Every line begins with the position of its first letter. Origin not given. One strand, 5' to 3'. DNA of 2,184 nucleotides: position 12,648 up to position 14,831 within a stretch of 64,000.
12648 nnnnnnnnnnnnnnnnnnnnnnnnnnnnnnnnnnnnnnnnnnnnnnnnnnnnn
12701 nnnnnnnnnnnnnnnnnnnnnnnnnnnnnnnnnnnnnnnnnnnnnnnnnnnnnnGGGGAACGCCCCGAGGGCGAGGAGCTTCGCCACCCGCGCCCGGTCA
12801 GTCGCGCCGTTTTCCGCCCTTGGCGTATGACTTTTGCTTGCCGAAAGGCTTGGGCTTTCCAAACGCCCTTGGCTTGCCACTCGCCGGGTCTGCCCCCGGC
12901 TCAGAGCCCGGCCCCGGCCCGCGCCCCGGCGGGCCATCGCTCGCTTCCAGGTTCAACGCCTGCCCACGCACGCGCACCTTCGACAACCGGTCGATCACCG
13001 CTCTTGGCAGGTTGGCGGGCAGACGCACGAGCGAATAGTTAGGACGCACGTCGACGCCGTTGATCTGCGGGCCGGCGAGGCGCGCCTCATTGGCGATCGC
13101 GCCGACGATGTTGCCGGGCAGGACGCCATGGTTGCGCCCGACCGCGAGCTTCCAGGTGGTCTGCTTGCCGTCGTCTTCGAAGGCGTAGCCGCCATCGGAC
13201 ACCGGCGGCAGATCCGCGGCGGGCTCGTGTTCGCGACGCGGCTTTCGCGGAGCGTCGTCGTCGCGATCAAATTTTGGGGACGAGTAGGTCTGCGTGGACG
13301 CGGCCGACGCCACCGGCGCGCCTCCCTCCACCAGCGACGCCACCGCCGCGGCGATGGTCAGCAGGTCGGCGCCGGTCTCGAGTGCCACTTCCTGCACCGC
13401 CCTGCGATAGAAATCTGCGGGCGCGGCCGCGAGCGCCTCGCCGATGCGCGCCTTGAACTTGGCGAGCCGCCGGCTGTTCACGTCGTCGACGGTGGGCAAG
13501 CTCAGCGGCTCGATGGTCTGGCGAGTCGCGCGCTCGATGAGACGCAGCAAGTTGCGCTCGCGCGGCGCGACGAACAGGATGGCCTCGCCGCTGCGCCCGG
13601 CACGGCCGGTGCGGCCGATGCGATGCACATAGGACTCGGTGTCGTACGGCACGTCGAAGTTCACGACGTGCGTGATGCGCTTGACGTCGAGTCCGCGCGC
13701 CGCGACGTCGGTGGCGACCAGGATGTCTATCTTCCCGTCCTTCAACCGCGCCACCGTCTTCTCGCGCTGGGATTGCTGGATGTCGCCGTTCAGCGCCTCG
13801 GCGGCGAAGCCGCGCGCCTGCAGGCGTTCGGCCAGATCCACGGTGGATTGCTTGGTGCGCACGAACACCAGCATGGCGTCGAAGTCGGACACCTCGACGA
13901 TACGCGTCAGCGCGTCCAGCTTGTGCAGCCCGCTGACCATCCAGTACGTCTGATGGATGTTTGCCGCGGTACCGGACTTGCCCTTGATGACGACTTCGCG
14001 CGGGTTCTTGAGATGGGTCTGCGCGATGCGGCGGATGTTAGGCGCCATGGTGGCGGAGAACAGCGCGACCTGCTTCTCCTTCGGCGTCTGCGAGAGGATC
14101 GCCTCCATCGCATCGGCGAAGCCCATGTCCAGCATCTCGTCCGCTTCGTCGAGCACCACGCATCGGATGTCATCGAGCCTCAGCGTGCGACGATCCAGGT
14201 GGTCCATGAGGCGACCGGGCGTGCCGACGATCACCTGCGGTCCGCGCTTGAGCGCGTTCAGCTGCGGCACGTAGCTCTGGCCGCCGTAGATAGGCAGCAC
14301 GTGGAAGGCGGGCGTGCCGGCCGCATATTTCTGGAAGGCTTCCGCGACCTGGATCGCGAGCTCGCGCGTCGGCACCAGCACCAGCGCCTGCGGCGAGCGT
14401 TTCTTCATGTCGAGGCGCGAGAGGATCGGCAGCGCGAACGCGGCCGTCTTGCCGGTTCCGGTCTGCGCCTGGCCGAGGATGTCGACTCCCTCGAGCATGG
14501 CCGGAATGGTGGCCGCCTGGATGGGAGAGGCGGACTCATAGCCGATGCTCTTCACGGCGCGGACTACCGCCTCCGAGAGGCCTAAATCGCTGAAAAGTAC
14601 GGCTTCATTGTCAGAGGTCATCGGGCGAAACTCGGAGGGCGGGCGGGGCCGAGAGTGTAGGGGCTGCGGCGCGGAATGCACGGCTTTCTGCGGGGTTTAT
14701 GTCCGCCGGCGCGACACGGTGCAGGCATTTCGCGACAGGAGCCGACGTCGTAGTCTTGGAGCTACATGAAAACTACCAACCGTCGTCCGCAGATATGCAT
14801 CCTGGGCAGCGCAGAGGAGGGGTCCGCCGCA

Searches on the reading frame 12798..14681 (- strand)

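Call 17: search_protein_families(library=pfam, max_evalue=0.01, proteins=[window:12798-14681:-])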
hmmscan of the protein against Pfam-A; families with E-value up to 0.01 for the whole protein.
window:12798-14681:- (627 aa): 5 families
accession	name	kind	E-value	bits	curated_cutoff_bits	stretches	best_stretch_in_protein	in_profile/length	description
PF00270.35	DEAD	-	9.9e-53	178.7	26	1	52-218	1-166/167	DEAD/DEAH box helicase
PF00271.37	Helicase_C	-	1.1e-31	109.8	23.5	1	254-362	2-110/110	Helicase conserved C-terminal domain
PF03880.21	DbpA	-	6.1e-18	65.1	25.6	1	512-579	4-71/72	DbpA RNA binding domain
PF25399.1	DeaD_dimer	-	6.5e-15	55.4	23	1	396-457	1-62/67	RNA helicase DeaD dimerization domain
PF04851.21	ResIII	-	1.6e-09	38.3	22.5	1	71-212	29-162/164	Type III restriction enzyme, res subunit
